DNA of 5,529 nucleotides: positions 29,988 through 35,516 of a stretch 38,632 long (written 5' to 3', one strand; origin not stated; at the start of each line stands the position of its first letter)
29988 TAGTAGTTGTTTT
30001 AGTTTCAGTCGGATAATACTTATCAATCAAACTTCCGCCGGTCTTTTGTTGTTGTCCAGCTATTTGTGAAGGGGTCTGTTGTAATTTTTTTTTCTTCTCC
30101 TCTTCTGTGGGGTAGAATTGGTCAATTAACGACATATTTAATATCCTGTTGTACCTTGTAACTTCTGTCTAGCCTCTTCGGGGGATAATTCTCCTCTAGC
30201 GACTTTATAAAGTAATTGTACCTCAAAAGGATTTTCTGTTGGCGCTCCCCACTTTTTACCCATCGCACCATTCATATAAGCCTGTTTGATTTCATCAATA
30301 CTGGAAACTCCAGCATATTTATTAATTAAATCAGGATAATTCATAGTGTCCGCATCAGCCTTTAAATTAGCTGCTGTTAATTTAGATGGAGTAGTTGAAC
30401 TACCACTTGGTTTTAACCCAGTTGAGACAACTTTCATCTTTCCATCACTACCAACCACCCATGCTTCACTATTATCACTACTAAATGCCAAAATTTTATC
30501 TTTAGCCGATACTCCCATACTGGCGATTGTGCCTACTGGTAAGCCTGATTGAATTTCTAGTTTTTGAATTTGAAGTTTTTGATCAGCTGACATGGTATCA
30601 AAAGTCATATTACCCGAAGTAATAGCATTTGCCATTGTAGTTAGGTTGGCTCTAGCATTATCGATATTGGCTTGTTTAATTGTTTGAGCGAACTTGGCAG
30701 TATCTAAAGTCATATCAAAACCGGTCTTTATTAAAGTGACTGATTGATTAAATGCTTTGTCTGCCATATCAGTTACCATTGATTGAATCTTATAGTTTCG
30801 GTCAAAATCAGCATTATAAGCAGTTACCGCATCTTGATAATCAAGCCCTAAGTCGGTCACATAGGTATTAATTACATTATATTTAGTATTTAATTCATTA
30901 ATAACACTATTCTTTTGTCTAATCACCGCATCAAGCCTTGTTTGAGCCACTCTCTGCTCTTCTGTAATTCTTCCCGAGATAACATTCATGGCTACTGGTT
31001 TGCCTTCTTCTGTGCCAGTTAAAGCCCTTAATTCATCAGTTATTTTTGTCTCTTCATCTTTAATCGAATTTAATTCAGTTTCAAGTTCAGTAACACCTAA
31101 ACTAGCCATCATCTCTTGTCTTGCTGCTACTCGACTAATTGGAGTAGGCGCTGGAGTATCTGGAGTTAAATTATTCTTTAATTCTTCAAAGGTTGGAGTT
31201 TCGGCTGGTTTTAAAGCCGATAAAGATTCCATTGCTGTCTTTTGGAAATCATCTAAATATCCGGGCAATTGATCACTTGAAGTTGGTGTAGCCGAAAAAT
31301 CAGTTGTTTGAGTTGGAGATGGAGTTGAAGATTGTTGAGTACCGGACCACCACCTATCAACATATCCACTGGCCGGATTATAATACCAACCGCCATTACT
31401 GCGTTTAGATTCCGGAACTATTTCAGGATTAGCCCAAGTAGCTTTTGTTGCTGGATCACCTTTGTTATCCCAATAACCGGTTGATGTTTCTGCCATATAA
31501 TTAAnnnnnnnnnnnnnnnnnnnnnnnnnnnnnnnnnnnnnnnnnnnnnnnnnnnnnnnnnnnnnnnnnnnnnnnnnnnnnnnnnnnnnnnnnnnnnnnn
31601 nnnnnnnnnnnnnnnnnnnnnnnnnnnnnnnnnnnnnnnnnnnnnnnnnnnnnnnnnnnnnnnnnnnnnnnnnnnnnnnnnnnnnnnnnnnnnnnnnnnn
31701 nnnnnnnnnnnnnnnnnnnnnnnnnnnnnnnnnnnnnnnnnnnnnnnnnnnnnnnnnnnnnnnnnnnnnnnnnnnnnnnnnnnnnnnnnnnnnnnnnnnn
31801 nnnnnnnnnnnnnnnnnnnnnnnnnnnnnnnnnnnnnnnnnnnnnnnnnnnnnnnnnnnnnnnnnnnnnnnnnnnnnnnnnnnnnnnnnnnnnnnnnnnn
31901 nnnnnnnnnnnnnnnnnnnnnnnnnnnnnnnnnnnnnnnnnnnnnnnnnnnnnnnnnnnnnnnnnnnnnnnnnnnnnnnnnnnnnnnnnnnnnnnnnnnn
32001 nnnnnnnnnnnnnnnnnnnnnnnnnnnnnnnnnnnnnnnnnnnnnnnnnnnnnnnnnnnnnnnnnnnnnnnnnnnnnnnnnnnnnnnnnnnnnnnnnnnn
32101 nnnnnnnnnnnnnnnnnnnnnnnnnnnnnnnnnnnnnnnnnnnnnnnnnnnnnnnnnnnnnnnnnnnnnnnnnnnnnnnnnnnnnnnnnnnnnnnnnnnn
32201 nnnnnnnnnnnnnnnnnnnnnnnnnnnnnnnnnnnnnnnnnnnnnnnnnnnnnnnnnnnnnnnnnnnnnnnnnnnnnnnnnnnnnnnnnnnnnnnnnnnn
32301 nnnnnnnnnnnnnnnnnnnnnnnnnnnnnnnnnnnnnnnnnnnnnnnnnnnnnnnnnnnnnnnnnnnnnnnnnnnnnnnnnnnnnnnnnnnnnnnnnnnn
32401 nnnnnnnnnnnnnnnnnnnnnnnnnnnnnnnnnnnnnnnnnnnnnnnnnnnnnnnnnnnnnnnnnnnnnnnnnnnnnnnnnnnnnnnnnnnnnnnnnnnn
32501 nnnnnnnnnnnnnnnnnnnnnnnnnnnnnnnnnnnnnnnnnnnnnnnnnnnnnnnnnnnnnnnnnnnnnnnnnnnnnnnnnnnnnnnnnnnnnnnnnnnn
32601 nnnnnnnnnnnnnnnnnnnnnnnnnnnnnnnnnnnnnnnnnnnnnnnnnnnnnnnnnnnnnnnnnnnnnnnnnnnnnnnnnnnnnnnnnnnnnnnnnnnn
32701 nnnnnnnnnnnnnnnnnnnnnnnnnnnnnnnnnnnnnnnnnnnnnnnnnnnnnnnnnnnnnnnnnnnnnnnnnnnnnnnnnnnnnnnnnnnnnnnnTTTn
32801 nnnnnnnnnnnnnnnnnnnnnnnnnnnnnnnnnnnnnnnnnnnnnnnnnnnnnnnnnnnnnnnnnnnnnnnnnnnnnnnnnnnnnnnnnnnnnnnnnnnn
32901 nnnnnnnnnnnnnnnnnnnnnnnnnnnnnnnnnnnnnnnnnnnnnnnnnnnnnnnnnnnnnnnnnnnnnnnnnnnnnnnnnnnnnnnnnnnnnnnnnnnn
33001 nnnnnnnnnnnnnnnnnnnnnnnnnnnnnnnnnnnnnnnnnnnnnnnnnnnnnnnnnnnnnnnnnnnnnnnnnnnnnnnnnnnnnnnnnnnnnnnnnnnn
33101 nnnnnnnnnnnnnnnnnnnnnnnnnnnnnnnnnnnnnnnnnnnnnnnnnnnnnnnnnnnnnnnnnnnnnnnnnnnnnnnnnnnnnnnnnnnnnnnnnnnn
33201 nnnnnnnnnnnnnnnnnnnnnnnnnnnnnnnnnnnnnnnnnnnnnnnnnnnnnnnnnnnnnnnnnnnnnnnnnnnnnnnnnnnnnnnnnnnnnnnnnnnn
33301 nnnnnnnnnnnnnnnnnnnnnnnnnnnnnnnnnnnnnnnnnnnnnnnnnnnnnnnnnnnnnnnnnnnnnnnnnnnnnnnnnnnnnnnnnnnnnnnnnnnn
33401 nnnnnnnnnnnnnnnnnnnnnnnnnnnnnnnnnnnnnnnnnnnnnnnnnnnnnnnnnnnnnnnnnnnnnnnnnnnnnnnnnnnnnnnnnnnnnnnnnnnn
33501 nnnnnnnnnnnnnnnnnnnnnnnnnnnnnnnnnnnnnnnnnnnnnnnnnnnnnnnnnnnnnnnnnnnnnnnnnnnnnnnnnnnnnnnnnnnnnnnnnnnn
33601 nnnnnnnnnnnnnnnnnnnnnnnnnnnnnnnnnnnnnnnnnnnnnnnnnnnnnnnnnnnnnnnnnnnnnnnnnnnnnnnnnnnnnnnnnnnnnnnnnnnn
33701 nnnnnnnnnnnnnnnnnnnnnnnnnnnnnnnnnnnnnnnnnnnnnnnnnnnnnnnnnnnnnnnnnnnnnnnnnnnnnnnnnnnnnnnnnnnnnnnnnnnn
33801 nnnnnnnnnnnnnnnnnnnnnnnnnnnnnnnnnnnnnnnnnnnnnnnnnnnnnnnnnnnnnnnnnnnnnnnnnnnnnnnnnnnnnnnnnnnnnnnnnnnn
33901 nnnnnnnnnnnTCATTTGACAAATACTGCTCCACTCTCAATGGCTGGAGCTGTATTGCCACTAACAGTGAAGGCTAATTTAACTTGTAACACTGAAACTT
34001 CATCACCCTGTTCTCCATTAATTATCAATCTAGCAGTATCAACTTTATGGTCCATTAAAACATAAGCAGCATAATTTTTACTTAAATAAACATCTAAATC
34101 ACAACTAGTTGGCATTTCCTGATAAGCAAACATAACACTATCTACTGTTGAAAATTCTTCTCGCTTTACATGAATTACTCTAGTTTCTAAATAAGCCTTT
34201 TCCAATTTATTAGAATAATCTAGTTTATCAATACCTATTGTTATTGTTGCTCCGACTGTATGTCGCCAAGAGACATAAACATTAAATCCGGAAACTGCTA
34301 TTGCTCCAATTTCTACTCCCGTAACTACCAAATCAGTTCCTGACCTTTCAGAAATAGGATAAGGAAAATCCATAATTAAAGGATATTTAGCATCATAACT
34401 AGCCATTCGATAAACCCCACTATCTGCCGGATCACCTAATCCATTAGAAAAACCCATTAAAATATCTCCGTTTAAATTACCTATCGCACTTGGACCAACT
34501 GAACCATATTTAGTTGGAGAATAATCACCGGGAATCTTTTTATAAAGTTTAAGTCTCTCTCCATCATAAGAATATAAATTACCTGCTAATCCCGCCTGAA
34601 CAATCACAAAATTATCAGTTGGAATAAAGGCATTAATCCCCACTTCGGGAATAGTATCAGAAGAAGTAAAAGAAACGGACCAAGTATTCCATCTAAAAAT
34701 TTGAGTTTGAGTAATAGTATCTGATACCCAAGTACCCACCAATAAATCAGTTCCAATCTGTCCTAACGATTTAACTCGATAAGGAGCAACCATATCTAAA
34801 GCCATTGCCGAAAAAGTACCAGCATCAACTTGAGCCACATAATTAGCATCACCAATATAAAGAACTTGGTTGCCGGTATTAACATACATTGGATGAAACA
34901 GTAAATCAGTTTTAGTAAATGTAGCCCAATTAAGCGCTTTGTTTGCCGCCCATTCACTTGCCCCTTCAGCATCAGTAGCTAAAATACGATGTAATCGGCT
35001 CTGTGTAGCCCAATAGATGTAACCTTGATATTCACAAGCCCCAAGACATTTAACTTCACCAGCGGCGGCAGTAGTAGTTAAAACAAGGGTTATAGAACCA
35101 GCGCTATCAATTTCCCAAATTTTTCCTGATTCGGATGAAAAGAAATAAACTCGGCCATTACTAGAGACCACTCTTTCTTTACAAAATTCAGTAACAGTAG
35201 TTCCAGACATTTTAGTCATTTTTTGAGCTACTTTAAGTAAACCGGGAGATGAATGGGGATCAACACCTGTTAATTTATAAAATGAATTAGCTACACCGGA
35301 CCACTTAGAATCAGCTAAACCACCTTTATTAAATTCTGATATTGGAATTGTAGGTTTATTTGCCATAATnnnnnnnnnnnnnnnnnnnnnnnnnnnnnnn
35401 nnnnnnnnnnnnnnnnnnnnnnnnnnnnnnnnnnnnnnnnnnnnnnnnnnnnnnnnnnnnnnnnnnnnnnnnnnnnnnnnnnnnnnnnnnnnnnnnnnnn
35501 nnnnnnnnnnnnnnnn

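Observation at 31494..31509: Palindromic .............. box welded to start codons: candidate promoters producing leaderless mRNAs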

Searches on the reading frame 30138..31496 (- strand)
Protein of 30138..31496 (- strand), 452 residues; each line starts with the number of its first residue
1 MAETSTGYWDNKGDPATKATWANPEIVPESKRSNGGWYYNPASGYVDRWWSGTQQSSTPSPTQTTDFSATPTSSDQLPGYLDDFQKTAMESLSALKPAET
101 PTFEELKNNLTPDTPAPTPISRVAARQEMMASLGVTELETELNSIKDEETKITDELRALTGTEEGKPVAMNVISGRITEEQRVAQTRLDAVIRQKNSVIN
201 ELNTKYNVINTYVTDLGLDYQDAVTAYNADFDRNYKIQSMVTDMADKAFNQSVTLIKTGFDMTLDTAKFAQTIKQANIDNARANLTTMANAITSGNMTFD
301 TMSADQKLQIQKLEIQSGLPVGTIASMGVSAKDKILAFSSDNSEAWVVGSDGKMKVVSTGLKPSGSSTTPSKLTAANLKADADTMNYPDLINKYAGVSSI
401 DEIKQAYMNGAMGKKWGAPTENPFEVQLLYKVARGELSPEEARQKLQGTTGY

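Call 10: search_protein_families(library=phrogs, proteins=[window:30138-31496:-])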
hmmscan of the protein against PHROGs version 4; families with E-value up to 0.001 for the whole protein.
window:30138-31496:- (452 aa): 0 families

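Call 18: search_protein_families(library=pfam, proteins=[window:30138-31496:-], max_evalue=0.01)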
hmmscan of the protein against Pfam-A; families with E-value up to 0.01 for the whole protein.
window:30138-31496:- (452 aa): 0 families

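Call 26: find_related_loci(query=window:30138-31496:-, collection=viral_contigs, flank=8000)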
Query window:30138-31496:- (452 aa) in viral_contigs; peptide patterns used: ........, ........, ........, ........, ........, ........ (x = any residue, [..] = any of these).
18 stretches matched a pattern; 1 encode a relative of the query (tblastn E <= 1e-3); 1 distinct loci.
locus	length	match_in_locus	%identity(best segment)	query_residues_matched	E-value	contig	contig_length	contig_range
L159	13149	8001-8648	39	103-350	2e-44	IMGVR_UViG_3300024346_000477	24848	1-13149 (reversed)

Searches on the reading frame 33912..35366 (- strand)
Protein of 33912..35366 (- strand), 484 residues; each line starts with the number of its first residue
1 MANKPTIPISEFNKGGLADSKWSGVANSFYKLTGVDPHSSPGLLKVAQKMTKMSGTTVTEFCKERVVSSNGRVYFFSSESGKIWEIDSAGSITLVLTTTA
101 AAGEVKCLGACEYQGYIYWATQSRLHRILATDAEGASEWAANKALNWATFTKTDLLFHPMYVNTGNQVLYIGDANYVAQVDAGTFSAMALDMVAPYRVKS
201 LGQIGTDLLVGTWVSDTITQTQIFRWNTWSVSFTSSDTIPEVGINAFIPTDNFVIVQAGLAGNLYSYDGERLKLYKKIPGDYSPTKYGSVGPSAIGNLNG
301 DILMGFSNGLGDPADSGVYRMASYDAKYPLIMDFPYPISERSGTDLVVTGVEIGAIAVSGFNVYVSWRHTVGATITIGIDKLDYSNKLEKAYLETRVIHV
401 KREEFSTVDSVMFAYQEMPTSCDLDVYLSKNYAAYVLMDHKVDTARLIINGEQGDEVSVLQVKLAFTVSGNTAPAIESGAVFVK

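Call 30: find_related_loci(query=window:33912-35366:-, collection=viral_contigs, flank=10000)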
Query window:33912-35366:- (484 aa) in viral_contigs; peptide patterns used: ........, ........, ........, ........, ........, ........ (x = any residue, [..] = any of these).
13 stretches matched a pattern; 8 encode a relative of the query (tblastn E <= 1e-3); 8 distinct loci.
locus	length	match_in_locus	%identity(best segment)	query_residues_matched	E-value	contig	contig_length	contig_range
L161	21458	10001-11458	65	1-484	0e+0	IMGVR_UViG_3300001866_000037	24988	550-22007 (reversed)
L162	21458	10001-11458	65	1-484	0e+0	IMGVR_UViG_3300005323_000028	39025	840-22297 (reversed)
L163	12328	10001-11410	66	7-481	0e+0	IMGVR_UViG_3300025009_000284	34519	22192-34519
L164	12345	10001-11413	64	7-481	0e+0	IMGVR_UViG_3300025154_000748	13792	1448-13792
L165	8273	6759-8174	57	7-483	2e-169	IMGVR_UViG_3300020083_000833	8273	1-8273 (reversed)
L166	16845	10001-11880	52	7-484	7e-164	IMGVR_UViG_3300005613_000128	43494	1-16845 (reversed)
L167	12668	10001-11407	47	7-484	4e-124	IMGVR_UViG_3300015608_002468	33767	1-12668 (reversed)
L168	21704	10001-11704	43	1-439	2e-87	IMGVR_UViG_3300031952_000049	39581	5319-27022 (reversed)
